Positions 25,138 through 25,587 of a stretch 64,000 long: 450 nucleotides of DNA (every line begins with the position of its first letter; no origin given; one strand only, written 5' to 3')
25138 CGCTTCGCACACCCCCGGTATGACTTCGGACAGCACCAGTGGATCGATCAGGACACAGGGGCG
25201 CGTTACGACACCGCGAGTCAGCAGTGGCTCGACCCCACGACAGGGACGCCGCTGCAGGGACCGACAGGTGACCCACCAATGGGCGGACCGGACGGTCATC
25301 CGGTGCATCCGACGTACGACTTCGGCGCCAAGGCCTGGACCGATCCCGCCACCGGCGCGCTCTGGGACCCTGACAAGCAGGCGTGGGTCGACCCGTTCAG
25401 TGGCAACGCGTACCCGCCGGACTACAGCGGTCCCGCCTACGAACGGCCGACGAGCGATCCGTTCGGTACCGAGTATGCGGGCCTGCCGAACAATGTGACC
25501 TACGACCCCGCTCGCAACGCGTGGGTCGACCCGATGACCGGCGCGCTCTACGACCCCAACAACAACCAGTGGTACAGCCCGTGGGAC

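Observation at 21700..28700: Paralogs 3 to 5 are built from degenerate ~22-aa aromatic repeats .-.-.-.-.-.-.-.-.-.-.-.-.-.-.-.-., reminiscent of cell-wall-binding or YD-type repeats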

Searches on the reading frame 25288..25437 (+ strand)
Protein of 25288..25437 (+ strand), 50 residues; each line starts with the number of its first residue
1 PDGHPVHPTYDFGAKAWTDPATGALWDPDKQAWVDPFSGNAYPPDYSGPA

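Call 20: search_solved_structures(query=A1, max_evalue=1, show_alignments=3)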
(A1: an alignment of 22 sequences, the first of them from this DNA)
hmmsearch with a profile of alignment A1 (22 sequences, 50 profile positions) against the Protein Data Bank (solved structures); distinct sequences matched with E-value up to 1: 77 (the best 60 are shown).
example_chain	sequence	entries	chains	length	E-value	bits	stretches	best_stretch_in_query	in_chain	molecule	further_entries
7on6_A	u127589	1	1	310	3.5e-06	30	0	26-34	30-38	SAKe6AE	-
8pjw_A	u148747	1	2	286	3.6e-05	26.8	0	26-38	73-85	SAKe6FE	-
5mf9_A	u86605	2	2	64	0.0002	24.4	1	9-40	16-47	RNA-binding protein 5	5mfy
8pjy_A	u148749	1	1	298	0.00051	23.1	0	26-39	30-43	SAKe6EEref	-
7on8_A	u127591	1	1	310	0.00056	23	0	10-17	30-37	SAKe6AR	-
7onc_A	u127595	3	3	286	0.00057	22.9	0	9-17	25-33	SAKe6BE | S6BE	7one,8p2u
7onh_A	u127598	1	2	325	0.00059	22.9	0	9-17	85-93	SAKe6BE-L3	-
7ong_A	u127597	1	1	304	0.001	22.1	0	9-17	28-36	SAKe6BE-L1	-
8cia_B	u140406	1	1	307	0.0013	21.8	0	25-35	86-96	Kelch like family member 20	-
5yq4_A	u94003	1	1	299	0.0018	21.3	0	25-35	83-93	Kelch-like protein 20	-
6gy5_A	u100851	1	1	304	0.002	21.2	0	25-35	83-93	Kelch-like protein 20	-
8cia_A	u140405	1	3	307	0.0021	21.1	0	25-35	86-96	Kelch-like protein 20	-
7op4_A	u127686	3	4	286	0.0023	21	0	9-17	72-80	SAKe6BE-3HH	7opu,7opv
8cia_E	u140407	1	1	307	0.0031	20.6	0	25-35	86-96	Kelch like family member 20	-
2mxw_A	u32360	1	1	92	0.0033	20.5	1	9-40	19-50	RNA-binding protein 10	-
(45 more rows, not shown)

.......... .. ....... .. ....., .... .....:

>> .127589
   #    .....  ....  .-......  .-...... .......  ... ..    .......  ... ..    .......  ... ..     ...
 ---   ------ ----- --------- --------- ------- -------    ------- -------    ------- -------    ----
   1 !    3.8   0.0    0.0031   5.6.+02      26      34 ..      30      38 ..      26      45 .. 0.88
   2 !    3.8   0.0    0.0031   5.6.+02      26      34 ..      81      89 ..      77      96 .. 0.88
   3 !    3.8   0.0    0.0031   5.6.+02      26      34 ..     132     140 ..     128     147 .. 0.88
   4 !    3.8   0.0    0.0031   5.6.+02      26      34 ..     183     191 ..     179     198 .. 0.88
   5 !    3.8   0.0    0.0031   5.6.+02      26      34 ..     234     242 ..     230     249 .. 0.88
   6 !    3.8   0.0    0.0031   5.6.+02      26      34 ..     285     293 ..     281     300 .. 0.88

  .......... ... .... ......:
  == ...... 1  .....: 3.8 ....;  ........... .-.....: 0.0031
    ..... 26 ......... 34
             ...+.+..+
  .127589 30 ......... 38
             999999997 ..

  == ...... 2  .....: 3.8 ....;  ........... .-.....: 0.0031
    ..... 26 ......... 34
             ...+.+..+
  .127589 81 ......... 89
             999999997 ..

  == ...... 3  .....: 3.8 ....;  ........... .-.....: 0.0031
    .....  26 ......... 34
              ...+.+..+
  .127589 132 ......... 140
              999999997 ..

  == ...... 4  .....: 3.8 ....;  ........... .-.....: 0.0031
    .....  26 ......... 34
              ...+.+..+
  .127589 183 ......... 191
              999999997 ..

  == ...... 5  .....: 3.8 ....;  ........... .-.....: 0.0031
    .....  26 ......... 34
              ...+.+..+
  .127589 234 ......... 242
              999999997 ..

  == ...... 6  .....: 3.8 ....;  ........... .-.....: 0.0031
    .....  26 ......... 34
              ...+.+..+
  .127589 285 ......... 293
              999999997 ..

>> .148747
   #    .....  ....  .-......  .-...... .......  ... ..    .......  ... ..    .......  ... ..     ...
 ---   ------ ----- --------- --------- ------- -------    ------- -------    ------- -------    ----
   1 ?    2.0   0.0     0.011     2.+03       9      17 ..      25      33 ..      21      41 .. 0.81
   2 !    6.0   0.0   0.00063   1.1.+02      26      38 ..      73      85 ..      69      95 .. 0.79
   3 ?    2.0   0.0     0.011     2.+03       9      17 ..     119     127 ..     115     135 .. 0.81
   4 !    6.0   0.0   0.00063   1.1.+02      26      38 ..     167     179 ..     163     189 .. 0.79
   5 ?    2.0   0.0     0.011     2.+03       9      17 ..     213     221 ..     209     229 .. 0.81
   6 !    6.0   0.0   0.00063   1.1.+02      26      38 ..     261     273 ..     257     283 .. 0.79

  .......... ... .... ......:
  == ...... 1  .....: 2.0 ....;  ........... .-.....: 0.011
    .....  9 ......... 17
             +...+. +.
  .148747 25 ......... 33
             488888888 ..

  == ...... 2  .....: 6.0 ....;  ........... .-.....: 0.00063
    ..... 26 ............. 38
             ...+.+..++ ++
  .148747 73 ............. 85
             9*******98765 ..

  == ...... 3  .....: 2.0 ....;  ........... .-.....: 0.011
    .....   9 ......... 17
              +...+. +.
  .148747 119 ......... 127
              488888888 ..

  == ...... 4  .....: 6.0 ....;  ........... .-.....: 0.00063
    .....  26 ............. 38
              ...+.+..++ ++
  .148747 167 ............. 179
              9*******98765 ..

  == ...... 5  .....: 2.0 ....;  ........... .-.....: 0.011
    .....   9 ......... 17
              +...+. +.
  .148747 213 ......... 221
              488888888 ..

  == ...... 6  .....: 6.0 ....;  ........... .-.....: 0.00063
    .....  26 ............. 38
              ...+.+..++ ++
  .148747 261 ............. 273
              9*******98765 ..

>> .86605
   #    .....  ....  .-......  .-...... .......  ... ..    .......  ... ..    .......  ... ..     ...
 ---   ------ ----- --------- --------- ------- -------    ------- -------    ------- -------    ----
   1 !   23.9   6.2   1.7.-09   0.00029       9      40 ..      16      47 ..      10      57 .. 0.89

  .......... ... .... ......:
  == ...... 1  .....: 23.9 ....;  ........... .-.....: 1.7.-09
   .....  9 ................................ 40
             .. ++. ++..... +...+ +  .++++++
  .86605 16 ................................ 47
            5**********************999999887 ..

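Call 28: search_protein_representatives(alignment_id=A1)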
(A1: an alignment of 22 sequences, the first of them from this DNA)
Query: 22 sequences, 50 profile positions. Proteins with E-value up to 0.001 (for the whole library): 220; up to 1e-10: 10; up to 1e-30: 4. The best 150 are listed.
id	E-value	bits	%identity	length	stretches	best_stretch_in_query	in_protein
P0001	1.5e-136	460.3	-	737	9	1-50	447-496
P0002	1.9e-125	424.7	-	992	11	1-49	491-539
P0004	9.1e-54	195.2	-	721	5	1-50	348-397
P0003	1.5e-52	191.3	-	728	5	2-49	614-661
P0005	1.2e-14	69.9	-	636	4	7-48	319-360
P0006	1.4e-14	69.8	-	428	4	9-47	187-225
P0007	3.3e-14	68.6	-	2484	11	11-48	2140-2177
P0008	1.5e-13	66.5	-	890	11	24-42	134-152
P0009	5.8e-13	64.6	-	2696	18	16-37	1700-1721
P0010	1.8e-12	63.0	-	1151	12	17-34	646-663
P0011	6.4e-10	54.8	-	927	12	7-46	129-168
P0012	9.9e-10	54.2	-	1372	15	21-45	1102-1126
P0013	1.8e-09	53.4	-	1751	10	11-47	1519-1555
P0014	2.8e-09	52.8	-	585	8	24-39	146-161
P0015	3.1e-09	52.6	-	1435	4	8-45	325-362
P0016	4.2e-09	52.2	-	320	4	8-42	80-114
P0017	8.8e-09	51.2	-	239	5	11-46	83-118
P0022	8.8e-08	48.0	-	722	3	8-37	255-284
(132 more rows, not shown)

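Call 30: search_protein_families(library=pfam, proteins=[P0004, P0005, P0006, P0007, P0008, P0010, P0011, P0015, P0016, P0017], max_evalue=0.01)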
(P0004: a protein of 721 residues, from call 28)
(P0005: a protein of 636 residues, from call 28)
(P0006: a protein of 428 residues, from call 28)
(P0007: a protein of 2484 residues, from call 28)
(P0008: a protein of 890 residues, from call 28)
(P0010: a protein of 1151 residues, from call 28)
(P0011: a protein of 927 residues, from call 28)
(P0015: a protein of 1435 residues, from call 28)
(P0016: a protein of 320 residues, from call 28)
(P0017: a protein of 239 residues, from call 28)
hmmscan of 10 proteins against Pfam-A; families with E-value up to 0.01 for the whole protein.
P0004 (721 aa): 1 family
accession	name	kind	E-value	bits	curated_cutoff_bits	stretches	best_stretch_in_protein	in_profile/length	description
PF17780.6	OCRE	-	6.9e-14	52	24.7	0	419-446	14-40/52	OCRE domain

P0005 (636 aa): 3 families
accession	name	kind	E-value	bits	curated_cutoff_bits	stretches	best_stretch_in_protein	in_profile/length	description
PF09479.16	Flg_new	-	1.7e-14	54.1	27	1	231-294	2-65/65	Listeria-Bacteroides repeat domain (List_Bact_rpt)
PF00395.25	SLH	-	3.3e-13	49.8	20.8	1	47-83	2-39/44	S-layer homology domain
PF17780.6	OCRE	-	1.4e-11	44.6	24.7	2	322-350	7-35/52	OCRE domain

P0006 (428 aa): 1 family
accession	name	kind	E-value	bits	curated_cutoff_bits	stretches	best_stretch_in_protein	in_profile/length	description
PF17780.6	OCRE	-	8.4e-27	93.4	24.7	4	184-216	3-35/52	OCRE domain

P0007 (2484 aa): 10 families
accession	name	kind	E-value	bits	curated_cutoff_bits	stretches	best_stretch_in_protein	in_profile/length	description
PF00090.25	TSP_1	-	2.1e-33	114.7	21.6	5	303-352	1-49/49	Thrombospondin type 1 domain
PF17780.6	OCRE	-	6.3e-24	84.2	24.7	3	2143-2176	3-36/52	OCRE domain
PF02210.31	Laminin_G_2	-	3.7e-19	69.9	22.9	2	783-905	1-122/126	Laminin G domain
PF19028.6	TSP1_spondin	-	6.5e-18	65.2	41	5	303-352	4-52/52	Spondin-like TSP1 domain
PF00054.30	Laminin_G_1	-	1.7e-16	61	24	2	971-1089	5-124/131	Laminin G domain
PF22195.2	TSP1_CFP_C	-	2.6e-16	60.3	27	1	63-99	2-38/90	CFP-like, C-terminal thrombospondin type 1 domain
PF08184.16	Cuticle_2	-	7.5e-09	35.9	25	0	1927-1955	7-35/59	Cuticle protein 7 isoform family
PF19035.6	TSP1_CCN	-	4.7e-06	27.2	27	0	592-610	6-24/44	CCN3 Nov like TSP1 domain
PF09917.15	DUF2147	-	6.3e-05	24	27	0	2143-2159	69-85/112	Uncharacterized protein conserved in bacteria (DUF2147)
PF02389.20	Cornifin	-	0.0065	17.1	34.8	1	2134-2216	12-97/135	Cornifin (SPRR) family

P0008 (890 aa): 15 families
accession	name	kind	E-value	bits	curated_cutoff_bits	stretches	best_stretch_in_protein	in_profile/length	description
PF12768.13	Rax2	-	1.7e-59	201.7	28.8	5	616-698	36-116/254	Rax2 C-terminal beta propeller domain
PF17164.10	DUF5122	-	2.6e-52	175.2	27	6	112-140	2-29/36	Domain of unknown function (DUF5122) beta-propeller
PF13964.12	Kelch_6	-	4e-37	125.4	25.3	2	505-546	4-44/50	Kelch motif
PF01344.31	Kelch_1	-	3.7e-21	74.7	20.1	0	406-444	7-43/46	Kelch motif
PF24681.1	Kelch_KLHDC2_KLHL20_DRC7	-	9.9e-13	48.3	50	2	49-225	53-221/221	KLHDC2/KLHL20/DRC7 Kelch-repeats domain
PF24981.1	Beta-prop_ATRN-LZTR1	-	2.9e-11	43.6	50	1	63-276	3-220/289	Attractin/LZTR1 beta-propeller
PF07646.21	Kelch_2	-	1.8e-08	34.4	21.3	0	53-91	6-44/48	Kelch motif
PF13415.12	Kelch_3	-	2e-08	34.6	22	0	513-547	2-35/48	Galactose oxidase, central domain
PF13927.12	Ig_3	-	3e-08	34.5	30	1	750-821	2-77/78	Immunoglobulin domain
PF13418.12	Kelch_4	-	6.6e-08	32.8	21.6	0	53-91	7-44/49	Galactose oxidase, central domain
PF00400.38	WD40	-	5.3e-05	24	27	0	307-334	12-39/39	WD domain, G-beta repeat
PF13895.12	Ig_2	-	0.00011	22.8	27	1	762-835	21-78/79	Immunoglobulin domain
PF07679.22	I-set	-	0.00013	22.4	23.7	1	752-830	3-85/90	Immunoglobulin I-set domain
PF00047.31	ig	-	0.0028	18.4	21.8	1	775-822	20-72/81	Immunoglobulin domain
PF23409.1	Beta-prop_EML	-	0.0092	15.9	88.2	0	399-441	9-47/267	Echinoderm microtubule-associated protein first beta-propeller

P0010 (1151 aa): 3 families
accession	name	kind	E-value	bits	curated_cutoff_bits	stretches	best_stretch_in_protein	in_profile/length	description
PF08884.16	Flagellin_D3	-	3.3e-08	34.2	24.2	0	476-502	21-47/91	Flagellin D3 domain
PF17780.6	OCRE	-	3.7e-07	30.5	24.7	0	158-176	4-22/52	OCRE domain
PF07027.17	DUF1318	-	1.4e-05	26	27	0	649-665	76-92/92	Protein of unknown function (DUF1318)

P0011 (927 aa): 1 family
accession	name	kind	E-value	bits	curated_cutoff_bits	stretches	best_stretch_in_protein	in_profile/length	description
PF17780.6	OCRE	-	5.7e-21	74.7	24.7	0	163-197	6-40/52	OCRE domain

P0015 (1435 aa): 0 families

P0016 (320 aa): 1 family
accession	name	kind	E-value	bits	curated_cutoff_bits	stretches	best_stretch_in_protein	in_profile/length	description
PF17780.6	OCRE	-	0.0009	19.6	24.7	0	78-112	3-37/52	OCRE domain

P0017 (239 aa): 2 families
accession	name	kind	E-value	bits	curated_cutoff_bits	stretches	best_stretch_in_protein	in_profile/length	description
PF17780.6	OCRE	-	0.0016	18.8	24.7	0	16-56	6-48/52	OCRE domain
PF22178.3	Gp5_trimer_C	-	0.0072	16.9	30.9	0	66-116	32-82/112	Bacteriophage T4 gp5 C-terminal trimerisation domain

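Call 31: predict_structure(alignment_id=A1)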
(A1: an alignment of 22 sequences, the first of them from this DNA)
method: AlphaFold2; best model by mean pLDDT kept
length: 50 residues; sequences in the alignment: 22
mean_pLDDT: 80.1   pTM: 0.58
mean pLDDT of the five models: 80.1, 78.6, 77.3, 77.0, 74.2
residues with pLDDT >= 90: 7; 70-90: 31; 50-70: 11; < 50: 1
segments of 3 or more residues with pLDDT < 50: none
pLDDT, mean of each block of 10 residues (from residue 1): 73 87 87 88 66
secondary structure, 60 per line:
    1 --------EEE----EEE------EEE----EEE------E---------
elements in order: E9-11 E16-18 E25-27 E32-34

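Call 34: find_encoding_contigs(protein=P0004, flank=10000, max_places=4)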
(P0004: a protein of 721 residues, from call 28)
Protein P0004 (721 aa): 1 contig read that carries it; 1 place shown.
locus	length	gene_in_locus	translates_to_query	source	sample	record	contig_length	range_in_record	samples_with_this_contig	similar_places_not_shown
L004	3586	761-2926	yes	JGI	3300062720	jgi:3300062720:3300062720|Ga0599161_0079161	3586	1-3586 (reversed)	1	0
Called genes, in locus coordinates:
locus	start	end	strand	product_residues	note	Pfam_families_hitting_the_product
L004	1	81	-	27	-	?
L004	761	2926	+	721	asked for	PF17780:OCRE (faint)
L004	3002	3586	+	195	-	?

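Call 35: fold_search(model_id=the predicted structure, library=pdb)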
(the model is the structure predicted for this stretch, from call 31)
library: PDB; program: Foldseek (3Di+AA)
matches with E <= 10: 31; with E <= 0.001: 0
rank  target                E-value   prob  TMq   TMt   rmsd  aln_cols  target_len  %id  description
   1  5mf9_MODEL_1_A        8.2e-01  0.54  0.44  0.37   2.5        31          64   29  Solution structure of the RBM5 OCRE domain in complex with polyproline SmN peptide. (released 2016-12-07)
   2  2mxw_MODEL_1_A        1.1e+00  0.44  0.50  0.30   2.9        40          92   30  Solution NMR Structure of the OCRE Domain of RBM10 (released 2015-04-01)
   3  2yrc_MODEL_1_A        1.8e+00  0.06  0.25  0.23   9.2        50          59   22  Solution structure of the zf-Sec23_Sec24 from human Sec23A (released 2007-10-02)
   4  8oej_D                2.0e+00  0.13  0.33  0.06  15.3        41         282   20  Extended RPA-DNA nucleoprotein filament (released 2023-05-10)
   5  8oej_A                2.0e+00  0.13  0.33  0.06  15.3        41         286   20  Extended RPA-DNA nucleoprotein filament (released 2023-05-10)
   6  8aas_A                2.1e+00  0.12  0.33  0.10  15.3        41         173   20  Crystal structure of the Pyrococcus abyssi RPA trimerization core bound to poly-dT20 ssDNA (released 2023-05-03)
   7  8c5y_A                2.4e+00  0.08  0.30  0.09  14.1        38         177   18  RPA tetrameric supercomplex from Pyrococcus abyssi (released 2023-05-03)
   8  2yrd_MODEL_1_A        2.6e+00  0.04  0.24  0.22   8.7        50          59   24  Solution structure of the zf-Sec23_Sec24 from human Sec23A mutant V69A (released 2007-10-02)
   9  6zga_E                3.2e+00  0.04  0.28  0.03   9.0        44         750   25  COPII on membranes, inner coat (released 2021-02-17)
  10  3efo_A                5.1e+00  0.03  0.26  0.03   9.3        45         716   18  Crystal Structure of the mammalian COPII-coat protein Sec23/24 bound to the transport signal sequence of syntaxin 5 (released 2008-10-21)
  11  5vng_A                5.1e+00  0.02  0.26  0.04  10.2        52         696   23  Crystal structure of Sec23a/Sec24a/Sec22 complexed with a C-terminal II sorting motif (released 2017-07-05)
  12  6z1p_BR               5.4e+00  0.06  0.31  0.11   5.0        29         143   17  Structure of the mitochondrial ribosome from Tetrahymena thermophila (released 2020-06-24)
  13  8fia_A                5.8e+00  0.12  0.43  0.01   2.1        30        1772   30  The structure of fly Teneurin self assembly (released 2023-05-03)
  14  6nw9_B                5.8e+00  0.07  0.34  0.04   7.1        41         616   15  CRYSTAL STRUCTURE OF A TAILSPIKE PROTEIN 3 (TSP3, ORF212) FROM ESCHERICHIA COLI O157:H7 BACTERIOPHAGE CBA120 (released 2019-06-05)
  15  8pk8_E                5.8e+00  0.04  0.33  0.19   3.9        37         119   19  Structure of the human mitochondrial iron-sulfur cluster biosynthesis complex during persulfide transfer (persulfide o (released 2024-05-01)
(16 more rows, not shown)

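Call 68: list_cluster_members(proteins=[P0004, P0005, P0006, P0010, P0011, P0015, P0016, P0022])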
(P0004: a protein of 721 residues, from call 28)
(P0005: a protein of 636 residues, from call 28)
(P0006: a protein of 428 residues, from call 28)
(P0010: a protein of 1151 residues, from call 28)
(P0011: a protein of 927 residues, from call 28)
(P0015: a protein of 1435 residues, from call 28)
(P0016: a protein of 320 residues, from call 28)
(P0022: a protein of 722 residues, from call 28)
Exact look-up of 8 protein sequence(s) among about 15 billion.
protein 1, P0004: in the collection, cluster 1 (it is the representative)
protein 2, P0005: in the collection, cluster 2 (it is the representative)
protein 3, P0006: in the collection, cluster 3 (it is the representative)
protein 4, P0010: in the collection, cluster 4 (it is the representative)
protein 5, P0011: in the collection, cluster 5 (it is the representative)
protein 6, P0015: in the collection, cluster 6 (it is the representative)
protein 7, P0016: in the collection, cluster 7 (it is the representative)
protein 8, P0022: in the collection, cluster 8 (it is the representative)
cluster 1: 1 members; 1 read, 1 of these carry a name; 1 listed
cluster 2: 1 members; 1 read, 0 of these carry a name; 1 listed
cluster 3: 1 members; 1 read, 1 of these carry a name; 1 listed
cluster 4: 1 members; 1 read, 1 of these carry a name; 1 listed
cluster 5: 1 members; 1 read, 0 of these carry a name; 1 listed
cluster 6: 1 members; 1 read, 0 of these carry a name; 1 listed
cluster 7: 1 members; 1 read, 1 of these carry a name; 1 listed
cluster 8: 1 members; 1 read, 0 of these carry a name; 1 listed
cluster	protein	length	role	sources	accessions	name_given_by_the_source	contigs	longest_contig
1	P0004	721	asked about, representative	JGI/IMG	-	hypothetical protein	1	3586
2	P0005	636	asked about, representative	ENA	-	-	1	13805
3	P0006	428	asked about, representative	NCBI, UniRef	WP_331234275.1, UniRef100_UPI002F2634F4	OCRE domain-containing protein [Natronorarus salvus] | OCRE domain-containing protein n=1 Tax=Natronorarus salvus TaxID=3117733 ...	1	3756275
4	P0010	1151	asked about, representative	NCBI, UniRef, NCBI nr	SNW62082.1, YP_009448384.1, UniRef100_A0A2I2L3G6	Collagen-like protein [Orpheovirus IHUMI-LCC2] | Collagen-like protein n=1 Tax=Orpheovirus IHUMI-LCC2 TaxID=2023057 RepID=A0A2I2L3G6_9VIRU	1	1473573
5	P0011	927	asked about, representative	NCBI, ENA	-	-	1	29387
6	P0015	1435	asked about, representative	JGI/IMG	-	-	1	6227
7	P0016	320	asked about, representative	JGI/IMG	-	RHS repeat-associated protein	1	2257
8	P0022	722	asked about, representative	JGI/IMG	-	-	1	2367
